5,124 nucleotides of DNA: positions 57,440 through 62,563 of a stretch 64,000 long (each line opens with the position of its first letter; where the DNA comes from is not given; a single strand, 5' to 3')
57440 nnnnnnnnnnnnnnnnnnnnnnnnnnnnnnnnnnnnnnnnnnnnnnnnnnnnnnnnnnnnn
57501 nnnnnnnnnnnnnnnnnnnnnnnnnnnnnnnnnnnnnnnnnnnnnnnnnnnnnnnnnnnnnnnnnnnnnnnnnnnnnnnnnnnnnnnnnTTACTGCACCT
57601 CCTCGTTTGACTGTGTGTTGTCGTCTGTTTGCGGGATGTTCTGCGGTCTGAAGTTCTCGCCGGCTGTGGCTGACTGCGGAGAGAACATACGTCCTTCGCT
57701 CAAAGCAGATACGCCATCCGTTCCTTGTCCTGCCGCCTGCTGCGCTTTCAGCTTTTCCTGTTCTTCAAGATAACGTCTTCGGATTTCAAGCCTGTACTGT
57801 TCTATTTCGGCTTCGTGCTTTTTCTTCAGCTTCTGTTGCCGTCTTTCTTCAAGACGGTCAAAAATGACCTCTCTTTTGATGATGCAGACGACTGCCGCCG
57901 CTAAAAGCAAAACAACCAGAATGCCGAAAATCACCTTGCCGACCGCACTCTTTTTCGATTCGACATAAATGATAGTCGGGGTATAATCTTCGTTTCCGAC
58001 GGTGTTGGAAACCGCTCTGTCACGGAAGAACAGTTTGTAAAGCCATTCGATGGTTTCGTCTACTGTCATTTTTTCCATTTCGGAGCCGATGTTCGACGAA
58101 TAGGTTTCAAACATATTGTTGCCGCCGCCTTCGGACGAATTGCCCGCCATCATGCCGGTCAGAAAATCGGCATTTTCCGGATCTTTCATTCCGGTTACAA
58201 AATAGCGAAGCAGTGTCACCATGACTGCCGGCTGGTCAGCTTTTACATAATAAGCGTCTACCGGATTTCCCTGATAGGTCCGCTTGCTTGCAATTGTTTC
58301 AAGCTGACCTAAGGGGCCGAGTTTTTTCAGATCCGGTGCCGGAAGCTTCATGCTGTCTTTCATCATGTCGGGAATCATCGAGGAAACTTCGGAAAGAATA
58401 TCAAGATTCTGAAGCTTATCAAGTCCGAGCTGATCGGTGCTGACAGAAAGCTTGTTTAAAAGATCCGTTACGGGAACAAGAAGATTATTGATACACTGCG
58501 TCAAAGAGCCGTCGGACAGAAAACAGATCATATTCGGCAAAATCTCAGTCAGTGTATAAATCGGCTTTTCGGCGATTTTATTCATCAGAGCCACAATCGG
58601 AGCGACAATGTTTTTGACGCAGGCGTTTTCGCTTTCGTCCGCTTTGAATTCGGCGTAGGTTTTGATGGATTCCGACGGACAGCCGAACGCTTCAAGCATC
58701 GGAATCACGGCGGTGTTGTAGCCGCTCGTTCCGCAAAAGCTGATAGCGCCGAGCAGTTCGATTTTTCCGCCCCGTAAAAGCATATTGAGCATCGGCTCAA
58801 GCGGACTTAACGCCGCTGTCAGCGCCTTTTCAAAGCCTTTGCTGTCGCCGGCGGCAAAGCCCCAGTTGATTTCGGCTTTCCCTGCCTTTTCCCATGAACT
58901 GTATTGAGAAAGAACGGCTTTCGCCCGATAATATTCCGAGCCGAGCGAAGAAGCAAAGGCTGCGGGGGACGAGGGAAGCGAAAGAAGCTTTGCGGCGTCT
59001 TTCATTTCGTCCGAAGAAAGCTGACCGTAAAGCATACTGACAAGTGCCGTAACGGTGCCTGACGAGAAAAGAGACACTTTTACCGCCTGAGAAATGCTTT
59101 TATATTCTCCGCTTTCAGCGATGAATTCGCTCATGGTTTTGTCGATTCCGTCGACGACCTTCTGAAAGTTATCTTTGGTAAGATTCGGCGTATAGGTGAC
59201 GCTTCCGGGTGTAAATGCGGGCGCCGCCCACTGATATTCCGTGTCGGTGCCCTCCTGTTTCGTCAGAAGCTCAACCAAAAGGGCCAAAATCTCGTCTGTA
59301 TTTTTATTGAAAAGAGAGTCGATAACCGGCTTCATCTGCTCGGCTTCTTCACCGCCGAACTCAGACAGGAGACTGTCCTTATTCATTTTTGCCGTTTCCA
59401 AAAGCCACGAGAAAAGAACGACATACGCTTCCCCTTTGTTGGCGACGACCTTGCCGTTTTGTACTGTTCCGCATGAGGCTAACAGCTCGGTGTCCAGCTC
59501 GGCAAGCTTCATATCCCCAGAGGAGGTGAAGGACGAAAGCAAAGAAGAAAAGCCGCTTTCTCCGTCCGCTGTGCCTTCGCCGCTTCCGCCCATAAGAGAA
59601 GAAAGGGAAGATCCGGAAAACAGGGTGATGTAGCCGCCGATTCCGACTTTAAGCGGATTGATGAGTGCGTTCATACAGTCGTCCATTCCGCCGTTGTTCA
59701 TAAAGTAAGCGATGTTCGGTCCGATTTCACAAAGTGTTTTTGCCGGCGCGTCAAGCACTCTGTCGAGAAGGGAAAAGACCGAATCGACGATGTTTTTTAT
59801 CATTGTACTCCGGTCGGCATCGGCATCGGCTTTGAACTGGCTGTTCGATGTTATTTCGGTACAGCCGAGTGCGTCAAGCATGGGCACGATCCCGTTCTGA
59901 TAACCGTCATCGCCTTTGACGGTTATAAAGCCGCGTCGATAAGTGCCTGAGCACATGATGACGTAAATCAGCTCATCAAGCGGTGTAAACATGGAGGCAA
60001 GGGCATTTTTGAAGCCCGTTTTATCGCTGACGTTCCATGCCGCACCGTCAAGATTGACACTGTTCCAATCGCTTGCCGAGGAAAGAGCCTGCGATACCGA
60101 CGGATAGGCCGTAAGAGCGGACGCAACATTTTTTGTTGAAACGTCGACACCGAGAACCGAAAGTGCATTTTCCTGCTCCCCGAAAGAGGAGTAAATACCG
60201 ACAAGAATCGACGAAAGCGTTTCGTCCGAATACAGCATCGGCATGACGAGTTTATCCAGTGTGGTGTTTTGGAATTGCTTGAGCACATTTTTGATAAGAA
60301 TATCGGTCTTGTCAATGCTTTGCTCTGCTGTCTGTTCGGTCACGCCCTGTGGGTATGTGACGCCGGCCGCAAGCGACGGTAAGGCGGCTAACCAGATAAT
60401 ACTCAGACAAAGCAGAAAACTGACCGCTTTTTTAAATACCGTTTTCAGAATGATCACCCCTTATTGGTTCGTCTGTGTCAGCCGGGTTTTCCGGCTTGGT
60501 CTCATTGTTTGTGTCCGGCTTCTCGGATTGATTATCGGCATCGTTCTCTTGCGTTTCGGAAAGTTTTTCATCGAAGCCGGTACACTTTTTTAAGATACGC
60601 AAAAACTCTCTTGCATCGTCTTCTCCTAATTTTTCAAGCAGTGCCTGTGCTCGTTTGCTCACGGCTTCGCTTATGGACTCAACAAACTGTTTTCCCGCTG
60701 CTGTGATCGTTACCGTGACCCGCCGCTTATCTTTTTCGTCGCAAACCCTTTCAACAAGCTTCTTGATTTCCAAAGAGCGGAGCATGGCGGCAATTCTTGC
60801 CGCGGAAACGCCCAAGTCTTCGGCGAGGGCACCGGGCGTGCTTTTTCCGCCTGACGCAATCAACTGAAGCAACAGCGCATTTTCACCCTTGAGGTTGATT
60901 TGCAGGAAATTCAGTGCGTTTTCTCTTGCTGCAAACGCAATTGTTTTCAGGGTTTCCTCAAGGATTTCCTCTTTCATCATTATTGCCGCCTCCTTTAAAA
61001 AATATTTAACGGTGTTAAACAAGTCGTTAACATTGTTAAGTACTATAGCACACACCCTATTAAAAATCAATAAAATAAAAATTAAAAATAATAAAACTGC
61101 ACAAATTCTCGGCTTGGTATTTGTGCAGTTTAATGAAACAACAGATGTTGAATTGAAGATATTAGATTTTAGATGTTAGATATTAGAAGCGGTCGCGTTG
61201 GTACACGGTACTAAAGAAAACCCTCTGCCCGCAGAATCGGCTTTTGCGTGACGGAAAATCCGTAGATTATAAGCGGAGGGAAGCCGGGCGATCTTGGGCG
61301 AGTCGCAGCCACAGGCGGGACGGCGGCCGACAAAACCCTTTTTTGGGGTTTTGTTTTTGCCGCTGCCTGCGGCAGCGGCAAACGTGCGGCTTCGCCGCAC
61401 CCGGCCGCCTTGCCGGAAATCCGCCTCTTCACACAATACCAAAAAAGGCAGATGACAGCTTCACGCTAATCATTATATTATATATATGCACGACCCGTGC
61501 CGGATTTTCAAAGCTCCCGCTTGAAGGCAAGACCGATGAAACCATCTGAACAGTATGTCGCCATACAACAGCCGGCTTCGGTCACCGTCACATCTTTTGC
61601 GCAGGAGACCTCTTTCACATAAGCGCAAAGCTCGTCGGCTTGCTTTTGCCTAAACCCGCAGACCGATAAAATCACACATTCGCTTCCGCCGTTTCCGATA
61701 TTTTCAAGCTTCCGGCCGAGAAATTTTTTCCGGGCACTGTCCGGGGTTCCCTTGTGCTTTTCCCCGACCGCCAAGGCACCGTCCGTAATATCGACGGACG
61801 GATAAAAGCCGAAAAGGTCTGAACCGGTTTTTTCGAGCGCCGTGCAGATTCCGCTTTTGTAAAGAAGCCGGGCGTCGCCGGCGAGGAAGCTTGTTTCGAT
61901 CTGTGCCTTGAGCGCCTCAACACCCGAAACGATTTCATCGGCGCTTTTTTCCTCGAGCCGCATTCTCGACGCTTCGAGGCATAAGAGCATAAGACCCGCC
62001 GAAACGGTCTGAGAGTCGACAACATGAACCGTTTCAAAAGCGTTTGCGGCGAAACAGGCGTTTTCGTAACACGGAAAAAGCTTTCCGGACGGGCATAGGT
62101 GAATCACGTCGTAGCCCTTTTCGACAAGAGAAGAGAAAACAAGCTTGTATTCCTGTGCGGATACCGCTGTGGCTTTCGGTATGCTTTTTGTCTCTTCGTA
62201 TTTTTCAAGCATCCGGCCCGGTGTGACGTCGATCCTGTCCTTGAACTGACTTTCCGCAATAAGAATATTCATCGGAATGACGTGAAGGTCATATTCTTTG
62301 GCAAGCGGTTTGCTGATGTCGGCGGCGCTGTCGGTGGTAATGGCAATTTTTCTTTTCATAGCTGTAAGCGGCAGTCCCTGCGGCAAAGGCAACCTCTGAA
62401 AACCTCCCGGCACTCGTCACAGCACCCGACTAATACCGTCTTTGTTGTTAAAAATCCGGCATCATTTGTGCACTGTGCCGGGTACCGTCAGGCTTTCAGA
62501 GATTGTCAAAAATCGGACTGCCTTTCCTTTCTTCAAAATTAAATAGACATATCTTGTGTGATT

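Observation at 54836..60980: MarR, 955-aa anchored surface protein and fused MacB-type ABC: a candidate mechanotransmission system of unknown function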

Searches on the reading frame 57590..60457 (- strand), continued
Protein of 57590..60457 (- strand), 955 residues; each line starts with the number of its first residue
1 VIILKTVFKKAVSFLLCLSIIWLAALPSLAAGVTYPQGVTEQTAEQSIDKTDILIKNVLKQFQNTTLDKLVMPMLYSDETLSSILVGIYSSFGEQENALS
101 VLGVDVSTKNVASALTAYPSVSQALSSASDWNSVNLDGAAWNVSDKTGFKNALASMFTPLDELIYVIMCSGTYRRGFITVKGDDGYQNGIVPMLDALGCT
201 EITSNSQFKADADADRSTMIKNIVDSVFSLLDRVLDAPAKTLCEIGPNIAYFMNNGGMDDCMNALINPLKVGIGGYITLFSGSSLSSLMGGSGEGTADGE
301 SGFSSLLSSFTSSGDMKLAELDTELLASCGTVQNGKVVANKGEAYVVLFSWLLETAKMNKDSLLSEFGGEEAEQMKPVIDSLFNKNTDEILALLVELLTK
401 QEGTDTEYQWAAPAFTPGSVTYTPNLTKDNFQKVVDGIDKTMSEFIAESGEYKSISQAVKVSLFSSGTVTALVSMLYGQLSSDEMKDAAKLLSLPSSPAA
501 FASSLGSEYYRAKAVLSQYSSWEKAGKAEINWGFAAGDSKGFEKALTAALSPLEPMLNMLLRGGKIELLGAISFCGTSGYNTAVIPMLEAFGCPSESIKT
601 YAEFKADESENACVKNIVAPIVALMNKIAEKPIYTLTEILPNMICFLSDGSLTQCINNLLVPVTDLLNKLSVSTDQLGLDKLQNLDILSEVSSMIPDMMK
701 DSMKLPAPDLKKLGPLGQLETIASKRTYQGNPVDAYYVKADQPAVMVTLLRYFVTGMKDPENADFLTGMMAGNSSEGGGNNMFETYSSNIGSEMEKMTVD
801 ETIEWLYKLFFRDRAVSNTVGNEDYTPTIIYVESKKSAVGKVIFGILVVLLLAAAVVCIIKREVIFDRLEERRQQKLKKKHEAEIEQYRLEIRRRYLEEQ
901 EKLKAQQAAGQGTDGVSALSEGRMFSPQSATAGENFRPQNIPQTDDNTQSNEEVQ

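Call 76: list_cluster_members(proteins=[window:57593-60457:-, window:54839-57589:-, window:60435-60980:-])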
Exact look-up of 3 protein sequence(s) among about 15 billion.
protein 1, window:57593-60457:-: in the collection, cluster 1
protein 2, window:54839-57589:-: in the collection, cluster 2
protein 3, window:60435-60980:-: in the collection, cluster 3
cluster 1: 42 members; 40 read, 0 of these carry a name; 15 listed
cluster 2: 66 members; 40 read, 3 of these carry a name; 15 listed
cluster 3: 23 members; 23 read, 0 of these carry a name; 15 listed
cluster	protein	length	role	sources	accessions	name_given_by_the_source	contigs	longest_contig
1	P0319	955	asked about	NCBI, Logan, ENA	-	-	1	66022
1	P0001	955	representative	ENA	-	-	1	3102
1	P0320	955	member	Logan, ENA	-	-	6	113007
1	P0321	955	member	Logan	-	-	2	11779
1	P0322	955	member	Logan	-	-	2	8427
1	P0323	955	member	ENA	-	-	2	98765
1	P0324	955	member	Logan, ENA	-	-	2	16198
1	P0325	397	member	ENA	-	-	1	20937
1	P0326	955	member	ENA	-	-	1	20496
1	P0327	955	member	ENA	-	-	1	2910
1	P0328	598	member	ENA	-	-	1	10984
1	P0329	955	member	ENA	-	-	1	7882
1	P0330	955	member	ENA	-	-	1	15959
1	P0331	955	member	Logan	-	-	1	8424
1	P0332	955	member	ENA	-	-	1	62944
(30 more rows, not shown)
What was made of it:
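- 60432..60980 (-): marR: 182-aa winged-helix MarR-family repressor with a polar/acidic C-terminal extension of about 40 aa (aa 143-182). Public gene calls give the same 182-aa product (call 76).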

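Call 84: search_protein_families(library=pfam, proteins=[L008:20483-21622:+], max_evalue=0.00001)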
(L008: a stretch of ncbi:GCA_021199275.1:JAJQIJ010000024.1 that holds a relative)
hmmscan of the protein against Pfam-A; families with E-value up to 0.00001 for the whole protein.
L008:20483-21622:+ (379 aa): 0 families

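Call 87: find_encoding_contigs(protein=P0202, flank=8000, max_places=2)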
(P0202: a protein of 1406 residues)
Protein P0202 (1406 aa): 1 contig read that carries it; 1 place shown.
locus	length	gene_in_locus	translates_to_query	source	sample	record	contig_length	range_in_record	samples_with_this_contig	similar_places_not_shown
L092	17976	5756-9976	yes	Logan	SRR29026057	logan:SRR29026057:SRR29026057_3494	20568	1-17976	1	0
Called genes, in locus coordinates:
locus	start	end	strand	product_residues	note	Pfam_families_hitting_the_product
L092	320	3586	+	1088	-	-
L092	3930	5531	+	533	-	-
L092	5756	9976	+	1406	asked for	-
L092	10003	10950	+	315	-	-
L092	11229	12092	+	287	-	PF03807:F420_oxidored (weak), PF10727:Rossmann-like, PF10728:DUF2520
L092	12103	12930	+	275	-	PF02548:Pantoate_transf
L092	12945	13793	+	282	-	PF02569:Pantoate_ligase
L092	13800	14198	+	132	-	PF02261:Asp_decarbox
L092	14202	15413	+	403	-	PF02441:Flavoprotein, PF04127:DFP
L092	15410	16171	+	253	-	PF03309:Pan_kinase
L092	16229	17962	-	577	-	PF16499:Melibiase_2, PF17801:Melibiase_C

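Call 88: find_encoding_contigs(protein=P0214, flank=8000, max_places=2)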
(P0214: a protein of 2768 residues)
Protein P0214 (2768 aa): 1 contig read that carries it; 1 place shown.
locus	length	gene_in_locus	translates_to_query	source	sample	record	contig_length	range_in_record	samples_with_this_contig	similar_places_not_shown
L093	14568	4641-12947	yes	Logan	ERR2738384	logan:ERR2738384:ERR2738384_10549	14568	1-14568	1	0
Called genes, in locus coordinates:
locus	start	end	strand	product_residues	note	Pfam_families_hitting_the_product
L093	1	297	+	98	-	?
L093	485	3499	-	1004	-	PF02837:Glyco_hydro_2_N, PF22666:Glyco_hydro_2_N2 (weak), PF00703:Glyco_hydro_2 (weak), PF02836:Glyco_hydro_2_C, PF16353:LacZ_4, PF02929:Bgal_small_N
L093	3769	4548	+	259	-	PF00106:adh_short, PF08659:KR, PF13561:adh_short_C2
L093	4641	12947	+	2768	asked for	-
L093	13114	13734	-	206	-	-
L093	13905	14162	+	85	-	-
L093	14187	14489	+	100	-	-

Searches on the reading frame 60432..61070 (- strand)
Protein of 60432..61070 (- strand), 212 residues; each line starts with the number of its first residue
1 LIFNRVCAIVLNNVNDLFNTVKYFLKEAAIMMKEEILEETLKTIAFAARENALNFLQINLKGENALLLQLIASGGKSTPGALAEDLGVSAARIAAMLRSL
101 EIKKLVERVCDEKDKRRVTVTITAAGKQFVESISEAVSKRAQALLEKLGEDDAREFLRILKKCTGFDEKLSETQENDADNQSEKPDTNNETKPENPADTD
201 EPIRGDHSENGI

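Call 3: search_protein_families(library=pfam, proteins=[window:60432-61070:-], max_evalue=0.1)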
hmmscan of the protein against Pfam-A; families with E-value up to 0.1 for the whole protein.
window:60432-61070:- (212 aa): 16 families
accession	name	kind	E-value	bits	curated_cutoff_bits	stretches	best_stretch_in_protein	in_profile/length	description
PF13463.12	HTH_27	-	2.6e-08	34.4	22.2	1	60-126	1-68/68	Winged helix DNA-binding domain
PF12802.13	MarR_2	-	9.5e-08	32.5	27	1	60-117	3-61/61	MarR family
PF01047.28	MarR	-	1.5e-05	25.2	24.6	1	66-118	7-59/59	MarR family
PF22381.2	Staph_reg_Sar_Rot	-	6.6e-05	23.4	27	1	60-132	12-84/85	Transcriptional regulator SarA/Rot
PF01978.25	TrmB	-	0.00014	22.1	25.6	1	68-111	14-57/68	Sugar-specific transcriptional regulator TrmB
PF13601.12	HTH_34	-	0.00015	22.3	27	1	72-139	10-78/80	Winged helix DNA-binding domain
PF21863.2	HTH_67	-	0.00038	20.6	27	1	59-162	167-256/268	Helix-turn-helix family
PF17782.7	DprA_WH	-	0.00082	19.8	22.9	1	81-109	30-58/61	DprA winged helix domain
PF01638.23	HxlR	-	0.0019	18.5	20.8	1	75-135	17-78/91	HxlR-like helix-turn-helix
PF02002.24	TFIIE_alpha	-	0.019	15.2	22.9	1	52-148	2-100/105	TFIIE alpha subunit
PF04719.20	TAFII28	-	0.025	15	27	1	97-137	22-63/86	hTAFII28-like protein conserved region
PF13412.12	HTH_24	-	0.051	13.6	21.9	0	67-101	8-42/48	Winged helix-turn-helix DNA-binding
PF00392.27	GntR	-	0.056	13.6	27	0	81-108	29-56/64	Bacterial regulatory proteins, gntR family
PF20132.4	DUF6522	-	0.081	13.1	25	0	81-128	17-63/88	Family of unknown function (DUF6522)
PF23659.1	UFL1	-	0.083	13.7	27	0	126-164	72-110/120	E3 UFM1-protein ligase 1-like domain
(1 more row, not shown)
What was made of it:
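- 60432..60980 (-): Pfam HTH_27, MarR_2 and MarR above their cut-offs (call 3).
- On MarR family transcriptional repressors: HTH_27 34.4 bits (cut-off 22.2), MarR_2 32.5 (27) and MarR 25.2 (24.6) (call 3).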

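Call 4: search_protein_families(library=ncbifam, proteins=[window:60432-61070:-], max_evalue=0.1)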
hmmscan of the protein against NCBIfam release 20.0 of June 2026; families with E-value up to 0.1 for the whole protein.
window:60432-61070:- (212 aa): 26 families (the best 25 are shown)
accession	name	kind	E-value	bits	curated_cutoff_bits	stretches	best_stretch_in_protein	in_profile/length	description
TIGR02337.1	HpaR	equivalog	8.2e-11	41.8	121.2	1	67-161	33-127/130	homoprotocatechuate degradation operon regulator HpaR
NF045593.1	bilirub_TF_BilQ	equivalog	3.2e-08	33.4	125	1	75-163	43-131/135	bilirubin utilization transcriptional regulator BilQ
NF052438.1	TransRegRv0880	equivalog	1.2e-07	31.7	220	1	69-156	41-128/143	Rv0880 family HTH-type transcriptional regulator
NF053777.1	Saro0803TransReg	equivalog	2.1e-07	30.7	200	1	54-162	29-137/140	Saro_0803 family transcriptional regulator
NF008565.1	PRK11512.1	equivalog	2.9e-06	27.4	240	1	71-162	49-141/144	multiple antibiotic resistance transcriptional regulator MarR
NF050133.1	TransRegFabT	equivalog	4.1e-06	27.1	200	1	68-169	35-136/138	fatty acid biosynthesis transcriptional regulator FabT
NF002926.0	PRK03573.1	equivalog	9.5e-06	25.6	120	1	81-163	51-133/144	transcriptional regulator SlyA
TIGR01889.1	Staph_reg_Sar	paralog_domain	1.7e-05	25.1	62.6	1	60-140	23-107/109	staphylococcal accessory regulator family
TIGR04472.1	reg_rSAM_mob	hypoth_equivalog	6.3e-05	23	240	1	81-162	50-131/141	radical SAM mobile pair system MarR family transcriptional regulator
NF041230.1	BagL_FevM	exception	6.5e-05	23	230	1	76-162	57-140/145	MarR family transcriptional regulator BagL/FevM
NF038251.1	AdcR_fam_Zn_TF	equivalog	0.00014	22.1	175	1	67-130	41-103/143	zinc-dependent MarR family transcriptional regulator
NF008122.0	PRK10870.1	equivalog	0.00025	20.8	157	1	78-164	73-159/176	transcriptional repressor MprA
TIGR01884.1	cas_HTH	subfamily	0.00063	19.2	60.2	1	50-116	130-195/202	CRISPR-associated CARF protein Csa3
NF052638.1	TransRegOhrRVib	equivalog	0.002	17.9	200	1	82-138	57-112/141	transcriptional regulator OhrR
NF053814.1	teico_TcaR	equivalog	0.0021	18.2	170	1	63-162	39-140/151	MarR family transcriptional regulator TcaR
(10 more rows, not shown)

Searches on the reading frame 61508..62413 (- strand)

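Call 84: search_protein_families(library=pfam, proteins=[window:61508-62413:-], max_evalue=0.00001)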
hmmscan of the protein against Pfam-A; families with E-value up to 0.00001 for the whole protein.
window:61508-62413:- (301 aa): 1 family
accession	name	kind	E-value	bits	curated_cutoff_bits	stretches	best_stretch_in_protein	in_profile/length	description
PF02645.21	DegV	-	1.9e-44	152.5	27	1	22-297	1-277/280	Uncharacterised protein, DegV family COG1307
